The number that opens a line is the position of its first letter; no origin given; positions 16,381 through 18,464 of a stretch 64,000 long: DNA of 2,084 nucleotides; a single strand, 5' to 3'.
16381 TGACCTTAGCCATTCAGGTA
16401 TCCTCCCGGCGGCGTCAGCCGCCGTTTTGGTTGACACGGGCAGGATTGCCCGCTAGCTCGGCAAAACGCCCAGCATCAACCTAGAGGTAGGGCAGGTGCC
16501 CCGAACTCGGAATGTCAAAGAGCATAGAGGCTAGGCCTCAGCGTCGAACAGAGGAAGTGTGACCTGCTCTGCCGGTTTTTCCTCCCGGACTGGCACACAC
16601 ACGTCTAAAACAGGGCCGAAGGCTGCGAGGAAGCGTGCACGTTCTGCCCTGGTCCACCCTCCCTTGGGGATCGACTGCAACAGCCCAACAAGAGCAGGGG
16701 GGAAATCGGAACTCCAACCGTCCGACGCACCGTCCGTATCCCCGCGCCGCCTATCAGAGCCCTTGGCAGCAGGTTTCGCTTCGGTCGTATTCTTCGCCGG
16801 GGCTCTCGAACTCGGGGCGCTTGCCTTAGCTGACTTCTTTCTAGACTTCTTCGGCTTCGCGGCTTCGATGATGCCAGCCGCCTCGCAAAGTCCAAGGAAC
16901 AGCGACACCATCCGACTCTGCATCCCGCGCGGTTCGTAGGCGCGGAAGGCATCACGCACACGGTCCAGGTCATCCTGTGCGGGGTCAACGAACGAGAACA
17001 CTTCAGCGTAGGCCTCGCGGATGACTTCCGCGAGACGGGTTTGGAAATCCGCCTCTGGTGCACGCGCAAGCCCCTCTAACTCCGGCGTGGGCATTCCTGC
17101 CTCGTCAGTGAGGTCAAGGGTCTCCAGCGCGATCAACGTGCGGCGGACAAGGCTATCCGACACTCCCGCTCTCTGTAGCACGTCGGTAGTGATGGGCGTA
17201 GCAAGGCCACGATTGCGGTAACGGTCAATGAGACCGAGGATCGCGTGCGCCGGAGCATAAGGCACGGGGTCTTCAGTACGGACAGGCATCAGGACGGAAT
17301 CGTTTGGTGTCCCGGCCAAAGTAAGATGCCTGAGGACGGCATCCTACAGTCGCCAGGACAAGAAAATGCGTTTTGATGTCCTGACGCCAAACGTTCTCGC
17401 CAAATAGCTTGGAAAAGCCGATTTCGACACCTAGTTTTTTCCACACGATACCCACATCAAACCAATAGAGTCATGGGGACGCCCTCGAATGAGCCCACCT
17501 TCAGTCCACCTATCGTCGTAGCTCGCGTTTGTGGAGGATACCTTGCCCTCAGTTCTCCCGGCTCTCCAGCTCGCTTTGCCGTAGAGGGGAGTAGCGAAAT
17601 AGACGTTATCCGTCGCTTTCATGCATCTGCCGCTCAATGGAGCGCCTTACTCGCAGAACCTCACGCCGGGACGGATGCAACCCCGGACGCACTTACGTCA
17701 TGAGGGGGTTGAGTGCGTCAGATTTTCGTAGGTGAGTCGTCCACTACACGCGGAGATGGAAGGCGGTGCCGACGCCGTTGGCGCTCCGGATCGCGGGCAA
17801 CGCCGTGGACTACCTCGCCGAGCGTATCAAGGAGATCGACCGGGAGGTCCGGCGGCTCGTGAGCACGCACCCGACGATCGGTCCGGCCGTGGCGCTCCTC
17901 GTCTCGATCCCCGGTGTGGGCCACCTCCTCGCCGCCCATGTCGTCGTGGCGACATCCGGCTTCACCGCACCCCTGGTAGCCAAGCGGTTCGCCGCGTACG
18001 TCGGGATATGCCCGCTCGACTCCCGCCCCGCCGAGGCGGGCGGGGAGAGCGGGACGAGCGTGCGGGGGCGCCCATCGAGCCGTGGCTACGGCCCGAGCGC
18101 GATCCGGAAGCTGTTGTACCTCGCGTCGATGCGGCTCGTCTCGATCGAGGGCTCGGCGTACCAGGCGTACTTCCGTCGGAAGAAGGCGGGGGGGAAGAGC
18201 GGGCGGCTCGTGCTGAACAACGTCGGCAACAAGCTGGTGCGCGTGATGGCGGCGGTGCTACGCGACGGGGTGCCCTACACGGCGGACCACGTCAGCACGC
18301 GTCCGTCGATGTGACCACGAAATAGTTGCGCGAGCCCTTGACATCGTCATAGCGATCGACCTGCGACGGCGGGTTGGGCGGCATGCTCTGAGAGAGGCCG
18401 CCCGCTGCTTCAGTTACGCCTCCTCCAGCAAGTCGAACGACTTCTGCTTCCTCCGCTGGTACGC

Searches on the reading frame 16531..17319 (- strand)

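Call 98: search_protein_families(library=pfam, proteins=[window:16531-17319:-], max_evalue=0.01)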
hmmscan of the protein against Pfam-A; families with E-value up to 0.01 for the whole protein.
window:16531-17319:- (262 aa): 1 family
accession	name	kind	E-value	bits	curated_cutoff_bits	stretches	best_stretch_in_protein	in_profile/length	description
PF17278.7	DUF5343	-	9.7e-20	71.7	27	1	20-151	1-136/140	Family of unknown function (DUF5343)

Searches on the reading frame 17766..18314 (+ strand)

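Call 98: search_protein_families(library=pfam, proteins=[window:17766-18314:+], max_evalue=0.01)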
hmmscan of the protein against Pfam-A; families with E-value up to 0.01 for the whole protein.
window:17766-18314:+ (182 aa): 1 family
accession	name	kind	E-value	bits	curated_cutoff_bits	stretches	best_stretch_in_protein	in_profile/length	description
PF02371.22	Transposase_20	-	1.8e-10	41.5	21.3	1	43-135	2-85/87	Transposase IS116/IS110/IS902 family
